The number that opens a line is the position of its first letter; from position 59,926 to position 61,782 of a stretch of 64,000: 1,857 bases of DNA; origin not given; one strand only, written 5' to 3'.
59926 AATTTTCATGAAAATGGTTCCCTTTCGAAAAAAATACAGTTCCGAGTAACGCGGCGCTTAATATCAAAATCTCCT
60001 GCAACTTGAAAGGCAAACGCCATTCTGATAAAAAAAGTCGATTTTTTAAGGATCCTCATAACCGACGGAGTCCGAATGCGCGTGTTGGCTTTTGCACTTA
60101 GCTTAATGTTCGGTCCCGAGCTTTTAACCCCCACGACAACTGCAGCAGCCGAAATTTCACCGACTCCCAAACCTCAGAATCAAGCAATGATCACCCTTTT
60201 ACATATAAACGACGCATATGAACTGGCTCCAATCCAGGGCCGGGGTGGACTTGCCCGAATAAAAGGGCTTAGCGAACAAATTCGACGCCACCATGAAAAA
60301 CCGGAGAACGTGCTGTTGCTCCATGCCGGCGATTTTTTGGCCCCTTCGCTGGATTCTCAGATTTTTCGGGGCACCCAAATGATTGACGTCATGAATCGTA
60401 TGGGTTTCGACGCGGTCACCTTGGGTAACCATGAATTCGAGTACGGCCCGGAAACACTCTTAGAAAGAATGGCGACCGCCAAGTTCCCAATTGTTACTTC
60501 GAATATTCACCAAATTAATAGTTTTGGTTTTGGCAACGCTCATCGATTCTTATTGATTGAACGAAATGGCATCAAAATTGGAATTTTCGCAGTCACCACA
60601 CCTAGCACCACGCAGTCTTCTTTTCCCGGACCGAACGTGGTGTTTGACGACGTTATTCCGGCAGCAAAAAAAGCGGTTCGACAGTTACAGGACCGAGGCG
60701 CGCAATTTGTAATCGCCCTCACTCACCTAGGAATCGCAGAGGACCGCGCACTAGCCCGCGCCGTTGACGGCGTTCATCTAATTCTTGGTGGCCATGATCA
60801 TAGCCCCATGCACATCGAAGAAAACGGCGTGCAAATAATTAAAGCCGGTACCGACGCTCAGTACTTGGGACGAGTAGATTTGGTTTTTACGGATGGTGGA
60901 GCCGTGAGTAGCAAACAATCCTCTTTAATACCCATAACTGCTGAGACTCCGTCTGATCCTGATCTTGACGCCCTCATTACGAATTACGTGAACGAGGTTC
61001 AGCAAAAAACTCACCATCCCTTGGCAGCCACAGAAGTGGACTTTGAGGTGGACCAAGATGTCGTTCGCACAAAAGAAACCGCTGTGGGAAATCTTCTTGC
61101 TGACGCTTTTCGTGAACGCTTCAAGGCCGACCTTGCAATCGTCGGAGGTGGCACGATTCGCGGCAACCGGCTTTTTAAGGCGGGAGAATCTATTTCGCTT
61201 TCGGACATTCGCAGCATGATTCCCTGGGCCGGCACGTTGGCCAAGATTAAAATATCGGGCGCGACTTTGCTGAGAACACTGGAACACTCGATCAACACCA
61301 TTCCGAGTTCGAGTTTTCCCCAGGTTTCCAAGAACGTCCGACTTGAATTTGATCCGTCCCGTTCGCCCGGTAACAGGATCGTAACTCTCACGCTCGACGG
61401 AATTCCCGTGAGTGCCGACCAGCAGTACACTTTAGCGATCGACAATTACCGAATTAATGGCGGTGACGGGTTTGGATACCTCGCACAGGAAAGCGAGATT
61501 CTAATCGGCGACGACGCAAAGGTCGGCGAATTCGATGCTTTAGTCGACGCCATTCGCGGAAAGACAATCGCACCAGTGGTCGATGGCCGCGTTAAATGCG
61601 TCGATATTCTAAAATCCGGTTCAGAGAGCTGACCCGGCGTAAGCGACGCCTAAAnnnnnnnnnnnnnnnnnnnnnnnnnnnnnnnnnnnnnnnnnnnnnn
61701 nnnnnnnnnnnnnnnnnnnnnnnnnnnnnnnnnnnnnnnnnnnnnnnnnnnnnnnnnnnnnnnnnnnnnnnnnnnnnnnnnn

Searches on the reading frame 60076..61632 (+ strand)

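Call 43: search_protein_families(library=ncbifam, proteins=[window:60076-61632:+], max_evalue=0.001)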
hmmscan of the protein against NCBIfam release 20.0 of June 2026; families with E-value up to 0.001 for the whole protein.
window:60076-61632:+ (518 aa): 15 families
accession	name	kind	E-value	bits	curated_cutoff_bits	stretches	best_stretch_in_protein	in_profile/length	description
NF006937.0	PRK09419.1-4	equivalog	2.4e-61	207.5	2554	2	156-509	789-1156/1411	multifunctional 2',3'-cyclic-nucleotide 2'-phosphodiesterase/3'-nucleotidase/5'-nucleotidase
NF006935.0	PRK09419.1-2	equivalog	2.4e-57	194.5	2801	2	157-491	811-1157/1445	multifunctional 2',3'-cyclic-nucleotide 2'-phosphodiesterase/3'-nucleotidase/5'-nucleotidase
NF007109.1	PRK09558.1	equivalog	7.3e-50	170.2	600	1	34-474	31-519/550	bifunctional UDP-sugar hydrolase/5'-nucleotidase UshA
NF006934.0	PRK09419.1-1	subfamily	5.2e-47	160.1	1646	1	39-503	631-1097/1174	multifunctional 2',3'-cyclic-nucleotide 2'-phosphodiesterase/3'-nucleotidase/5'-nucleotidase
TIGR04486.1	thiosulf_SoxB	equivalog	9.4e-42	143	550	1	49-454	106-515/556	thiosulfohydrolase SoxB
TIGR01530.1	nadN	equivalog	3e-34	118.5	436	1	63-243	35-217/550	NAD nucleotidase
NF040549.1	Nt5e_LPXTG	exception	7.4e-29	100.5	1050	1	28-409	88-493/731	cell surface ecto-5'-nucleotidase Nt5e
NF006936.0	PRK09419.1-3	equivalog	4.8e-26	90.7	2542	1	65-477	737-1165/1212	multifunctional 2',3'-cyclic-nucleotide 2'-phosphodiesterase/3'-nucleotidase/5'-nucleotidase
NF041198.1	UshA_like_PCGU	equivalog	1.4e-22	79.9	275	1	57-274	47-270/519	UshA-like (seleno)protein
NF006938.0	PRK09420.1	equivalog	3.3e-21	75.3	486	1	58-243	52-261/648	bifunctional 2',3'-cyclic-nucleotide 2'-phosphodiesterase/3'-nucleotidase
TIGR01390.1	CycNucDiestase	equivalog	4.7e-19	68.3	883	1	58-242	30-238/626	2',3'-cyclic-nucleotide 2'-phosphodiesterase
NF047875.1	5nuc_LPXTG_Strp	exception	3.9e-16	58.7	1050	2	277-471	328-531/684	surface-anchored 5'-nucleotidase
NF006933.0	PRK09418.1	equivalog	4.6e-16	58.1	1419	1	103-271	123-316/780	bifunctional 2',3'-cyclic-nucleotide 2'-phosphodiesterase/3'-nucleotidase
NF008871.0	PRK11907.1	equivalog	2.2e-14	52.5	1266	1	102-224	193-325/814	bifunctional 2',3'-cyclic-nucleotide 2'-phosphodiesterase/3'-nucleotidase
NF049981.1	UshA_like_Sel_2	equivalog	8.9e-06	25.3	140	1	57-239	25-189/262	UshA-like (seleno)protein family 2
